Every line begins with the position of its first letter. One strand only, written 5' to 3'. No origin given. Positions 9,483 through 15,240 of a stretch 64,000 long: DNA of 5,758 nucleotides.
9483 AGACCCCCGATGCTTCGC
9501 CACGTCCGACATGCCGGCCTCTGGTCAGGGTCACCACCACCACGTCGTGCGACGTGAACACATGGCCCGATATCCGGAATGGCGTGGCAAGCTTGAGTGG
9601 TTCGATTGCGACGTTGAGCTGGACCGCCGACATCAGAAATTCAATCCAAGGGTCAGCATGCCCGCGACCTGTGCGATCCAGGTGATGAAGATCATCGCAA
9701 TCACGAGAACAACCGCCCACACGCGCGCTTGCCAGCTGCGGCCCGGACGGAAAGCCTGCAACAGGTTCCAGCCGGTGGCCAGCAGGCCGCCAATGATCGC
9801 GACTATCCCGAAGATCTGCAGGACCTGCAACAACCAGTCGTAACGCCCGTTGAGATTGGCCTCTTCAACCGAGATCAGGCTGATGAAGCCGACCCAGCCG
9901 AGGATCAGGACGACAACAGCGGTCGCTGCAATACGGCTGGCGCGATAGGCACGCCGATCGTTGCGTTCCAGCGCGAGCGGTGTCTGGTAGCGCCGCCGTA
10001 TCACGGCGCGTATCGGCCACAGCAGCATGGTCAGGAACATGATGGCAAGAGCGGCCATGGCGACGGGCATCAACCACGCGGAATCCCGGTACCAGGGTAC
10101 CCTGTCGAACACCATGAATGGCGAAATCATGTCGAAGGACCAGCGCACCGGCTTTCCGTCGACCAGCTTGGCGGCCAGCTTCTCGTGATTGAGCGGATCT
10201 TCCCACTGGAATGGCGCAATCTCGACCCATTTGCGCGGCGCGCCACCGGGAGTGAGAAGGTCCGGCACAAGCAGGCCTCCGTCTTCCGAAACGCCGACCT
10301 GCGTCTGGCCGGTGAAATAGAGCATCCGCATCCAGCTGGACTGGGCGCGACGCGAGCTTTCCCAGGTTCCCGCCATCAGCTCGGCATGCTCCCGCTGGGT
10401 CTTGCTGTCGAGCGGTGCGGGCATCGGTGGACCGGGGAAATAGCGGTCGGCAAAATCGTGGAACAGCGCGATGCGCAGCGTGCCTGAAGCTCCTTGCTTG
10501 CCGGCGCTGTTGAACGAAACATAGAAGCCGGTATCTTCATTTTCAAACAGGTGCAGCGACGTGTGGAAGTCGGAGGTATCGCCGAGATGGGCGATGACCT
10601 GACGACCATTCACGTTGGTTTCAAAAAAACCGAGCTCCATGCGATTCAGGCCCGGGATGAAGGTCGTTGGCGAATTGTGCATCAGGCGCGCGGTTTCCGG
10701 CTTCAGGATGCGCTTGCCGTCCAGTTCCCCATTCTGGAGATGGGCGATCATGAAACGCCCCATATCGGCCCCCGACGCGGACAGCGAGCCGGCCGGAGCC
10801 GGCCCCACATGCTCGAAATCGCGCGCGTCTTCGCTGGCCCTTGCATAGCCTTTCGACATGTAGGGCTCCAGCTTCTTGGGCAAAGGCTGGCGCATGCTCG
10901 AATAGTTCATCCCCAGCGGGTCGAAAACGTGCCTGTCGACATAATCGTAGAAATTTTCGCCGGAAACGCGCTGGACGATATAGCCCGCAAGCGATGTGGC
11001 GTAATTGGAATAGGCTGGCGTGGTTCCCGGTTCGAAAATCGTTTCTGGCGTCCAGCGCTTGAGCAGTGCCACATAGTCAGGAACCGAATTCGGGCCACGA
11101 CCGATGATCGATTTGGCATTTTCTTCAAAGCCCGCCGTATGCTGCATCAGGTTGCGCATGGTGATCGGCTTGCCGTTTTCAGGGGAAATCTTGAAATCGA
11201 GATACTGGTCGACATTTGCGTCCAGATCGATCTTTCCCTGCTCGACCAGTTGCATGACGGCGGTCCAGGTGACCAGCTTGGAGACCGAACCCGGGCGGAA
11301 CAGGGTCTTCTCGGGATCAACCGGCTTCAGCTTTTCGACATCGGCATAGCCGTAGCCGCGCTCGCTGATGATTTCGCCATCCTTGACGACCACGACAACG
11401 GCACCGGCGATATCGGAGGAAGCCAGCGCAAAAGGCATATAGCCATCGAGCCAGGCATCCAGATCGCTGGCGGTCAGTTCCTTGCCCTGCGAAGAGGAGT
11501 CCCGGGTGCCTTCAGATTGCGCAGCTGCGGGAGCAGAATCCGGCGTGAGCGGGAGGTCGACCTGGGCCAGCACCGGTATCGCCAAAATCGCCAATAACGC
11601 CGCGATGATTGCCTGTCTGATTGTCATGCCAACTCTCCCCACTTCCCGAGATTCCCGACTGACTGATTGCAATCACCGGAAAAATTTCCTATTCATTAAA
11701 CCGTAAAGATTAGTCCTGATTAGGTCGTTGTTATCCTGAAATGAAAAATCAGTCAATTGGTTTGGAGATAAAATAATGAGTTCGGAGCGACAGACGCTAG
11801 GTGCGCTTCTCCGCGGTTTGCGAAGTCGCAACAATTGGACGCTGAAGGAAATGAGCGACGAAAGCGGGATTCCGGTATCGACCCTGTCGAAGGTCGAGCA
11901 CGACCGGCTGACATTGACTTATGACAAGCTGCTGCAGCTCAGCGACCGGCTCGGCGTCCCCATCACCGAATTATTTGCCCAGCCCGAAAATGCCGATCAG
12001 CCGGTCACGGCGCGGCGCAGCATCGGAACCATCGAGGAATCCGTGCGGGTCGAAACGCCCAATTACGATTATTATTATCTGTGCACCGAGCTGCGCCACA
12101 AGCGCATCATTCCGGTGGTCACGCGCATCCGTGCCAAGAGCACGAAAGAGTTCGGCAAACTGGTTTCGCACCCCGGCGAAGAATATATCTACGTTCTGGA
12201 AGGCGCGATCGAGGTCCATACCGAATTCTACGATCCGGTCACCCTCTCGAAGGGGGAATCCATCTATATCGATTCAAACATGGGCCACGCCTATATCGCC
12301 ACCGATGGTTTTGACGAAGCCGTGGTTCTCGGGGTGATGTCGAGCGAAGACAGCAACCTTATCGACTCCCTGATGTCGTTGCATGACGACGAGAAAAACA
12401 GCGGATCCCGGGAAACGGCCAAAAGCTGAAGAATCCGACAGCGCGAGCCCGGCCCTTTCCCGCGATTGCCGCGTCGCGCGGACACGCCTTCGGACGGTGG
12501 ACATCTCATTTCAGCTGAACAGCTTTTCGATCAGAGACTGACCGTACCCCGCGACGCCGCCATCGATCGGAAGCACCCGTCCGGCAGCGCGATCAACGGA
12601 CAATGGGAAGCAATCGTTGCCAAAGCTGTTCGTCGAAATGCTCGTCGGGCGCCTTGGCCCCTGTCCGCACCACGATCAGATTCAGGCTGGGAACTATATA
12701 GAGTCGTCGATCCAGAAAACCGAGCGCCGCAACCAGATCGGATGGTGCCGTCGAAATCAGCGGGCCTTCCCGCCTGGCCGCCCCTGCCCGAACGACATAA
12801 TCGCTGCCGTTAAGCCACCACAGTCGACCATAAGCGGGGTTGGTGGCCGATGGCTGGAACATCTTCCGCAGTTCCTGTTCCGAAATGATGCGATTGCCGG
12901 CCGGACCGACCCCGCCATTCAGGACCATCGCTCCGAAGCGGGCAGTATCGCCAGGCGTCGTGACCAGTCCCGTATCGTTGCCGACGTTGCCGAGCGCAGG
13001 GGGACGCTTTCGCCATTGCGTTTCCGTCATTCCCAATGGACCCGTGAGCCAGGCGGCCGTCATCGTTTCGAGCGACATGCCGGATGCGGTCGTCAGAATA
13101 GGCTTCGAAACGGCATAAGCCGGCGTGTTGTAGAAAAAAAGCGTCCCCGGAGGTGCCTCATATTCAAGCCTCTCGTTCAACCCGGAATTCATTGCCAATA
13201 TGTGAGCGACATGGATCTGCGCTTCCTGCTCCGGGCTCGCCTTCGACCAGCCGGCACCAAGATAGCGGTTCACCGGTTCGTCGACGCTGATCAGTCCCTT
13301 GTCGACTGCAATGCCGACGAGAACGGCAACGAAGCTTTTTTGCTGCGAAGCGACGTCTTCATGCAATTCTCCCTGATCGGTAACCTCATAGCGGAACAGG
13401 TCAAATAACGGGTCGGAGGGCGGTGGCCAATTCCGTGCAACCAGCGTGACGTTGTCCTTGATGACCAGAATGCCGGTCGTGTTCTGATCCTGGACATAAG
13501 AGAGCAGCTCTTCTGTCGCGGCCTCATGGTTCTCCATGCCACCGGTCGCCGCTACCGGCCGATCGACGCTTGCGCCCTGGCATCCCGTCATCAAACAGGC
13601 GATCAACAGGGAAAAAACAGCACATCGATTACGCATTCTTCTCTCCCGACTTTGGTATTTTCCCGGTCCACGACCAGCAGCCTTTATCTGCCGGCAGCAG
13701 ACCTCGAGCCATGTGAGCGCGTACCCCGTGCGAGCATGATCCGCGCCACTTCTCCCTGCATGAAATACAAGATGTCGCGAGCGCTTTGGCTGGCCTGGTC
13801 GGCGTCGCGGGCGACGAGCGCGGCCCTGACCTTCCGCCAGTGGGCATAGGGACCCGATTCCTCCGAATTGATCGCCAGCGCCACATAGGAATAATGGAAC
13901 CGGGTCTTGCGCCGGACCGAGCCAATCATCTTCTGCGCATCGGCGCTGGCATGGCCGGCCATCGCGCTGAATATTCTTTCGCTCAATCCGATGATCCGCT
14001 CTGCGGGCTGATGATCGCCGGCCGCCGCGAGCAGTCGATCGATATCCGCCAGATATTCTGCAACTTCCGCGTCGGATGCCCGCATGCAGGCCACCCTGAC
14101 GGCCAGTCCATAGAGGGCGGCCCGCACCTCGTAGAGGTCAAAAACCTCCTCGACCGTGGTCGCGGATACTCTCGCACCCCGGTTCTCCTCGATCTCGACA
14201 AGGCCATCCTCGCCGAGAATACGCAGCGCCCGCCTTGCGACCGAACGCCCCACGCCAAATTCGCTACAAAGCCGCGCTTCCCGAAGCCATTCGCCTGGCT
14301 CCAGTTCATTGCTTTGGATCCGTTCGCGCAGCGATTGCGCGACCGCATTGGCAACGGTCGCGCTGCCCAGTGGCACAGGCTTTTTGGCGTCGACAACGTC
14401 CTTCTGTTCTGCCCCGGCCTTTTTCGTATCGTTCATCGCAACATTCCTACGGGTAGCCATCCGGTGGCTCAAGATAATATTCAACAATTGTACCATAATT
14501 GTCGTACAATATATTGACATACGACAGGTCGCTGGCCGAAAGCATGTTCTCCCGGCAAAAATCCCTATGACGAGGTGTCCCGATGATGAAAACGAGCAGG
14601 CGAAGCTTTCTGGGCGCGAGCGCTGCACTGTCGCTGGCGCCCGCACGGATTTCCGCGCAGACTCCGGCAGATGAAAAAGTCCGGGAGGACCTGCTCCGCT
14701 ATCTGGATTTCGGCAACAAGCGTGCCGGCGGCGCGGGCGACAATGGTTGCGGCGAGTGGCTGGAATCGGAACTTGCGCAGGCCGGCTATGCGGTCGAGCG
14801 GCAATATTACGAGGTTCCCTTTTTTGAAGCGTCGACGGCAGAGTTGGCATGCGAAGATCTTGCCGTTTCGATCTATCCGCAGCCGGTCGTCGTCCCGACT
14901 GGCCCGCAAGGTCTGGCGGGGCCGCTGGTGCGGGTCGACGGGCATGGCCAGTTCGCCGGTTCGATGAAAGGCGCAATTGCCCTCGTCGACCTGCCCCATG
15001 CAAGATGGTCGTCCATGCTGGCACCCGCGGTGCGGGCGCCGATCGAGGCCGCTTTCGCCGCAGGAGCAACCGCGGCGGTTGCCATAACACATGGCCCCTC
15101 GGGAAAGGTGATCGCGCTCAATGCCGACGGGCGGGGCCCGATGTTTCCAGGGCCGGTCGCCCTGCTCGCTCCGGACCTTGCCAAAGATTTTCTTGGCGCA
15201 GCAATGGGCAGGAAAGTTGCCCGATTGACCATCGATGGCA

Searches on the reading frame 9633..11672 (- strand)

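Call 26: search_protein_families(library=pfam, proteins=[window:9633-11672:-], max_evalue=0.00001)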
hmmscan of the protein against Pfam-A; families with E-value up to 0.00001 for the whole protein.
window:9633-11672:- (679 aa): 1 family
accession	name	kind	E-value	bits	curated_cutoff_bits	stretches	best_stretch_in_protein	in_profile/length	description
PF00144.29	Beta-lactamase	-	1.6e-59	202.2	27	1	84-401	10-324/329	Beta-lactamase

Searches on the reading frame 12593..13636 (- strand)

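Call 26: search_protein_families(library=pfam, proteins=[window:12593-13636:-], max_evalue=0.00001)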
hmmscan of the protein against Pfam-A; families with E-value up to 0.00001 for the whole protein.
window:12593-13636:- (347 aa): 1 family
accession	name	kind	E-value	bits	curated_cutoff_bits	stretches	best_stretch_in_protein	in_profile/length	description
PF00144.29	Beta-lactamase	-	5.6e-21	75.5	27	1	94-280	51-278/329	Beta-lactamase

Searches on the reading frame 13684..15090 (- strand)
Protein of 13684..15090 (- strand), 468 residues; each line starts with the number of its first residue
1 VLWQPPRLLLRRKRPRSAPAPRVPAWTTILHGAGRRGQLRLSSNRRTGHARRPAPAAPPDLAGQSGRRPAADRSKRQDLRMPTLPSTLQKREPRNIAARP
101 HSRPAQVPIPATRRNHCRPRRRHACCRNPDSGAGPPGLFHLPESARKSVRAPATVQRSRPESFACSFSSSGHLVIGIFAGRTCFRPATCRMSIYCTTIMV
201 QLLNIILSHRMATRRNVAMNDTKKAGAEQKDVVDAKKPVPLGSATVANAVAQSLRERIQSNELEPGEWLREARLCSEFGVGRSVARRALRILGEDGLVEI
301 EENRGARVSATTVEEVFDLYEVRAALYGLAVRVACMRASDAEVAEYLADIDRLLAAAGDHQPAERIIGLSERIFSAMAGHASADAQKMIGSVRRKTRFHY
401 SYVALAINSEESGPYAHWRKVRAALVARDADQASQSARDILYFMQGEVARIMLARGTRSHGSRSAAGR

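Call 28: search_protein_families(library=pfam, proteins=[window:13684-15090:-], max_evalue=0.00001)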
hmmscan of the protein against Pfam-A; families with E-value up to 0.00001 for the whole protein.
window:13684-15090:- (468 aa): 2 families
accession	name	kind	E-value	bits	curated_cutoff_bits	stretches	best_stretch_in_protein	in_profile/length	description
PF00392.27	GntR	-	4.6e-16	58.7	27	1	248-308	3-64/64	Bacterial regulatory proteins, gntR family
PF07729.17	FCD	-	5.6e-09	36.9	24.3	1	318-441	1-123/125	FCD domain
